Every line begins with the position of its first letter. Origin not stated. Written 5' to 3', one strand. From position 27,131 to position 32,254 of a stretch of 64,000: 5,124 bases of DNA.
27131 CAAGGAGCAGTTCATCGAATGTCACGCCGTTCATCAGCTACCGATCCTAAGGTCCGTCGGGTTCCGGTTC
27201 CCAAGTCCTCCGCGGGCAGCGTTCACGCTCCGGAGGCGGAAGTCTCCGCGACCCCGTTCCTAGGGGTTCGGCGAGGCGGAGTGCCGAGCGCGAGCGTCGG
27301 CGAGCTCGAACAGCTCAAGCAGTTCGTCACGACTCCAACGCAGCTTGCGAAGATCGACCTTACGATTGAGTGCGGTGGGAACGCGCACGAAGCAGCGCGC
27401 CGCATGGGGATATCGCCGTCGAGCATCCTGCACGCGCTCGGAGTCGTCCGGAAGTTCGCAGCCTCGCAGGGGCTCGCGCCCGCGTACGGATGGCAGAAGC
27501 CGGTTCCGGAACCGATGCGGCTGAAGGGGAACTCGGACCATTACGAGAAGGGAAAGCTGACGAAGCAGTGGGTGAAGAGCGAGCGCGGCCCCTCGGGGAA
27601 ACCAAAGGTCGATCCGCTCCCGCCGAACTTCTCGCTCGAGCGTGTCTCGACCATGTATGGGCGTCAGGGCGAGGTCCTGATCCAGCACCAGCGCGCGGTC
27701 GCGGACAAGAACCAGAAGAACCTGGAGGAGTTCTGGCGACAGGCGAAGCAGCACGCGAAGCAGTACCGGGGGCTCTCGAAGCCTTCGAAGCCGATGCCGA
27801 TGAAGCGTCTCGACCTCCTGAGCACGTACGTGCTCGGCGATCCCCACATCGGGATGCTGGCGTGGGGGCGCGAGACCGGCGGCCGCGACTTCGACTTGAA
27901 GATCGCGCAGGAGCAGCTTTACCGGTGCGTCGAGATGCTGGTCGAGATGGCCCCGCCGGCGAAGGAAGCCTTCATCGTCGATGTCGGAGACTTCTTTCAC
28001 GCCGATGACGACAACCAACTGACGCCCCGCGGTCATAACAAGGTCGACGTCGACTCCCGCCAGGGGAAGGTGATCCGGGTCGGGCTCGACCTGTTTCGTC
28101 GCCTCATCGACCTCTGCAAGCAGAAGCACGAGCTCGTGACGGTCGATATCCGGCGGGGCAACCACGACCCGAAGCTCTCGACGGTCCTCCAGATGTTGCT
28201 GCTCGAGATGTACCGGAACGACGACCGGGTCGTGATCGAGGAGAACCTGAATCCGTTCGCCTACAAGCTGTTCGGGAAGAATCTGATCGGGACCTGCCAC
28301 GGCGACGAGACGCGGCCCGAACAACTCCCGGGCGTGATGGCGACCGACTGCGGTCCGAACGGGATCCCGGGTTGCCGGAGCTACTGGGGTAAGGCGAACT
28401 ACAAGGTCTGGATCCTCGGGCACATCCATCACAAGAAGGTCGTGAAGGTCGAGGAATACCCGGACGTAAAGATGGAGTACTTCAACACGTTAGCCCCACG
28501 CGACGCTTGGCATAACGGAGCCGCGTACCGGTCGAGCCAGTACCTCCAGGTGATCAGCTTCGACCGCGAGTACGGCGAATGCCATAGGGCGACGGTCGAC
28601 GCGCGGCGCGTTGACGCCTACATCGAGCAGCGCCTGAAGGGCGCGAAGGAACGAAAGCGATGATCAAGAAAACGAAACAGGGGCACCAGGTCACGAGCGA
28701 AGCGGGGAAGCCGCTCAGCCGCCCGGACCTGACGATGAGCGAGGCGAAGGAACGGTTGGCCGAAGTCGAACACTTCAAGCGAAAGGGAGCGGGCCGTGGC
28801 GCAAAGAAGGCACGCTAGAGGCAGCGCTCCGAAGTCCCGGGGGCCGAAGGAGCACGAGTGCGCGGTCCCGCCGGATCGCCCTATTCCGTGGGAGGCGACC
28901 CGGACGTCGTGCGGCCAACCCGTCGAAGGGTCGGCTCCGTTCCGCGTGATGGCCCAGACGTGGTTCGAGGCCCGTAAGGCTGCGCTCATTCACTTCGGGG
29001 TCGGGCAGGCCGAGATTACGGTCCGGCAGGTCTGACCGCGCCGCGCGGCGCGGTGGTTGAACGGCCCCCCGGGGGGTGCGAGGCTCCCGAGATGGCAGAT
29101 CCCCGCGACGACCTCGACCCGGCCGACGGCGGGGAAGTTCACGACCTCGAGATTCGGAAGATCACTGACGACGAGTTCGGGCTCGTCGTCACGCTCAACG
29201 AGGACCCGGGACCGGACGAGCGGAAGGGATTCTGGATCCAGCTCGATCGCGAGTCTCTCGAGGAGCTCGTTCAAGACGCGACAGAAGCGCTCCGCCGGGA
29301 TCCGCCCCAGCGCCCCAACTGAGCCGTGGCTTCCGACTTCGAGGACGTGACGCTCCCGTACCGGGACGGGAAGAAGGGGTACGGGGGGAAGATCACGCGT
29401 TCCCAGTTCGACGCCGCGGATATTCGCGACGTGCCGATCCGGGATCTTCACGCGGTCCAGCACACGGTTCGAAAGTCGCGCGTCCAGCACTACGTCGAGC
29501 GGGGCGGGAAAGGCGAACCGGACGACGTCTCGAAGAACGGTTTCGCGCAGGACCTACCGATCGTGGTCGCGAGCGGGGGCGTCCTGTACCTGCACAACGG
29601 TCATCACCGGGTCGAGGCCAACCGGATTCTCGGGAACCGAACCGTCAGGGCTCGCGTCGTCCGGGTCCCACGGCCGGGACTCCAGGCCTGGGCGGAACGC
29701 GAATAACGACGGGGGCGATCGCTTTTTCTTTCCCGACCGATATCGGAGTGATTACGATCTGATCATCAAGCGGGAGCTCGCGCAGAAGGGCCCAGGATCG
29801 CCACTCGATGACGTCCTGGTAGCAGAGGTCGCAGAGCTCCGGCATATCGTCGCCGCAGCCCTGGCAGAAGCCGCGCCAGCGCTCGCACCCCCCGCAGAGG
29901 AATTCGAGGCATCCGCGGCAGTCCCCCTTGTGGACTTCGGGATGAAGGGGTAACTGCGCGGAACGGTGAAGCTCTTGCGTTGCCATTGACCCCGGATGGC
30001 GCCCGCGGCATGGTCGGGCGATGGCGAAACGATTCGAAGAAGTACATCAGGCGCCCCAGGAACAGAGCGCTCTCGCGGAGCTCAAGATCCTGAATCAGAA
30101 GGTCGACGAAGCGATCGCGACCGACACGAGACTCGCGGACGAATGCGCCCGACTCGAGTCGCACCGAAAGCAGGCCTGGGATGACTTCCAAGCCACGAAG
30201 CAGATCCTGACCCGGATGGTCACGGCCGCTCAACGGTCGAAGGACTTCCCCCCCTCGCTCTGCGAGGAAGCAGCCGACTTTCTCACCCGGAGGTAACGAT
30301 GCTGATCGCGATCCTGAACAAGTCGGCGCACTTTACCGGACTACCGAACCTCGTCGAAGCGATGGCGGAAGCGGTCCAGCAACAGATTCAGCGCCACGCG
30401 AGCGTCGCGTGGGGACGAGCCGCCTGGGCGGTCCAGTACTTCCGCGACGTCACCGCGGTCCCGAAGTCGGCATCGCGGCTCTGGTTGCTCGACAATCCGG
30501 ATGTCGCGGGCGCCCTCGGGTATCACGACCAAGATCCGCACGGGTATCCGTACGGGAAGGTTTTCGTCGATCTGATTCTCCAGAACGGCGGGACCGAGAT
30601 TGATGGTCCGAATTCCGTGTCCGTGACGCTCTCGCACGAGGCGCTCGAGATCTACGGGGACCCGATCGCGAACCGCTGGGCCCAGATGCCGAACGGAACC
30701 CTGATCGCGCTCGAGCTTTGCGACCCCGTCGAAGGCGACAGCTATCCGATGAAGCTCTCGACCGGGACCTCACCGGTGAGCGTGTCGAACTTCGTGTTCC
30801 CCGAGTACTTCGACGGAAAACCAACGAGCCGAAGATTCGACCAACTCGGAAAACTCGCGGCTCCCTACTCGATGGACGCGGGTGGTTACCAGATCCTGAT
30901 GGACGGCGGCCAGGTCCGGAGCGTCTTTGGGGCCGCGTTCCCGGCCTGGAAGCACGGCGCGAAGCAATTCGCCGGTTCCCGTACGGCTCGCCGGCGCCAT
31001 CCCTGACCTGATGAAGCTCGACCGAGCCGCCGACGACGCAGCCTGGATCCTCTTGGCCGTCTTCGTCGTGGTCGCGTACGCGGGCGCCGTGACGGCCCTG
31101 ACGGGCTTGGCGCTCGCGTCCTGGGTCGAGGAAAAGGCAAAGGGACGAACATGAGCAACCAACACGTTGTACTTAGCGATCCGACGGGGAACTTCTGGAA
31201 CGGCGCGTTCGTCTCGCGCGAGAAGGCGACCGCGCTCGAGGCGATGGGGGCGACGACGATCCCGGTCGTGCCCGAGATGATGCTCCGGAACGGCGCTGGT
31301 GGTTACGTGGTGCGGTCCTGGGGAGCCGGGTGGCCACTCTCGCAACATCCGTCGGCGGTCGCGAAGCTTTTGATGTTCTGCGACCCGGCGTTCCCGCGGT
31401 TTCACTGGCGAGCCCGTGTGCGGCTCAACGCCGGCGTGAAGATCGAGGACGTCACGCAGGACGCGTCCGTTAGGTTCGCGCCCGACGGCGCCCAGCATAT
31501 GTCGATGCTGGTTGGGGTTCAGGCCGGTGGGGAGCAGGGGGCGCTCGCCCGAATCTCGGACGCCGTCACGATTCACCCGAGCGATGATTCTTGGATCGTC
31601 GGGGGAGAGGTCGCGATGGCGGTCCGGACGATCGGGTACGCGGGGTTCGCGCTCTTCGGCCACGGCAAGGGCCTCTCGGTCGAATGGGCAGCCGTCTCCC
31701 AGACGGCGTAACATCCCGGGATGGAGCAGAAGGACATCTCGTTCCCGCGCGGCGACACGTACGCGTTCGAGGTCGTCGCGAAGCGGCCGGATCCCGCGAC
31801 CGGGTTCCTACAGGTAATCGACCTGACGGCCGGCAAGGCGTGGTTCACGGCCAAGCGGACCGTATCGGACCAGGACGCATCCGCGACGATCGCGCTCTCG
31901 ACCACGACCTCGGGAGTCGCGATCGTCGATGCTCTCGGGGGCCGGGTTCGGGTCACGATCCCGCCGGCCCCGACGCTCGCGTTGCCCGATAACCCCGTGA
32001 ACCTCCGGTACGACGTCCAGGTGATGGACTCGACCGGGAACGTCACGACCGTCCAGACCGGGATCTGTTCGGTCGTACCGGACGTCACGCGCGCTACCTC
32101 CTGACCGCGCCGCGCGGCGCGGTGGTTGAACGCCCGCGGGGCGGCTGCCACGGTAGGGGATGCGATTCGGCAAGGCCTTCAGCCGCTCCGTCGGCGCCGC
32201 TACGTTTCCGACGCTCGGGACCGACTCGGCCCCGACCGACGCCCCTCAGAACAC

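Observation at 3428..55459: Dispersed 20-bp perfect palindrome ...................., ten copies, kept inside genes in all three frames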

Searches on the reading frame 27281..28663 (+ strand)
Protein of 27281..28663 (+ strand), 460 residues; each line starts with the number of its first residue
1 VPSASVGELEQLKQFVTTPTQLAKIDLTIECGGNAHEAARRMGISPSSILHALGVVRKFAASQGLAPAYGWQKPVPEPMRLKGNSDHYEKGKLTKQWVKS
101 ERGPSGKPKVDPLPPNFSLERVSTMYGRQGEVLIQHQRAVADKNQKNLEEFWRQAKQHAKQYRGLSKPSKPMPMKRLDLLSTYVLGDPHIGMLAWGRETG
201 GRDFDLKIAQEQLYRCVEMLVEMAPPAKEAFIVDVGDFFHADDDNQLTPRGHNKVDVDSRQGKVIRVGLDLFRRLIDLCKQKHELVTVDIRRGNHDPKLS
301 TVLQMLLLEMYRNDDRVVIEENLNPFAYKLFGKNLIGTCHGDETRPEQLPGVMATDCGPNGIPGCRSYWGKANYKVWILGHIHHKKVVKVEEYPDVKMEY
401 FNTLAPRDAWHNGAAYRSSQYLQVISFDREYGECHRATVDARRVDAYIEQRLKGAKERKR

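Call 9: search_protein_families(library=pfam, proteins=[window:27281-28663:+])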
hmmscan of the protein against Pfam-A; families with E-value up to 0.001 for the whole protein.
window:27281-28663:+ (460 aa): 1 family
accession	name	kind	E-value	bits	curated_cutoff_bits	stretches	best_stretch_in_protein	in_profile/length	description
PF00149.33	Metallophos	-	1.5e-05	26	21.5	1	183-384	4-190/191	Calcineurin-like phosphoesterase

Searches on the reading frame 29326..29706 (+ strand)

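Call 31: search_protein_families(library=pfam, max_evalue=0.01, proteins=[window:29326-29706:+])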
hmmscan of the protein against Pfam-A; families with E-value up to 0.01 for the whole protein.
window:29326-29706:+ (126 aa): 1 family
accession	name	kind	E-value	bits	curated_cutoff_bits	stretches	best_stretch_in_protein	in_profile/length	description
PF08857.17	ParBc_2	-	0.002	18.7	23.6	1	35-112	2-79/158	Putative ParB-like nuclease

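Call 32: search_protein_families(library=phrogs, max_evalue=0.01, proteins=[window:29326-29706:+])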
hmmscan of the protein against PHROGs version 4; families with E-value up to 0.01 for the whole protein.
window:29326-29706:+ (126 aa): 1 family
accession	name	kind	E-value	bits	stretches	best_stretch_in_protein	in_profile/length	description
phrog_4715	-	DNA, RNA and nucleotide metabolism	0.0059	16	1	27-112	141-222/630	ParB-like partition protein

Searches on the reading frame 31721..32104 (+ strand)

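Call 31: search_protein_families(library=pfam, max_evalue=0.01, proteins=[window:31721-32104:+])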
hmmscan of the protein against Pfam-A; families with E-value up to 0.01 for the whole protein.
window:31721-32104:+ (127 aa): 0 families

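Call 32: search_protein_families(library=phrogs, max_evalue=0.01, proteins=[window:31721-32104:+])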
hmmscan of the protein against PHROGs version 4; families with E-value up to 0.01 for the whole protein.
window:31721-32104:+ (127 aa): 1 family
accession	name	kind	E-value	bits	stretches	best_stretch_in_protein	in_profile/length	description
phrog_1084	-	unknown function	8.2e-14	52.7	1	1-126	5-118/123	unknown function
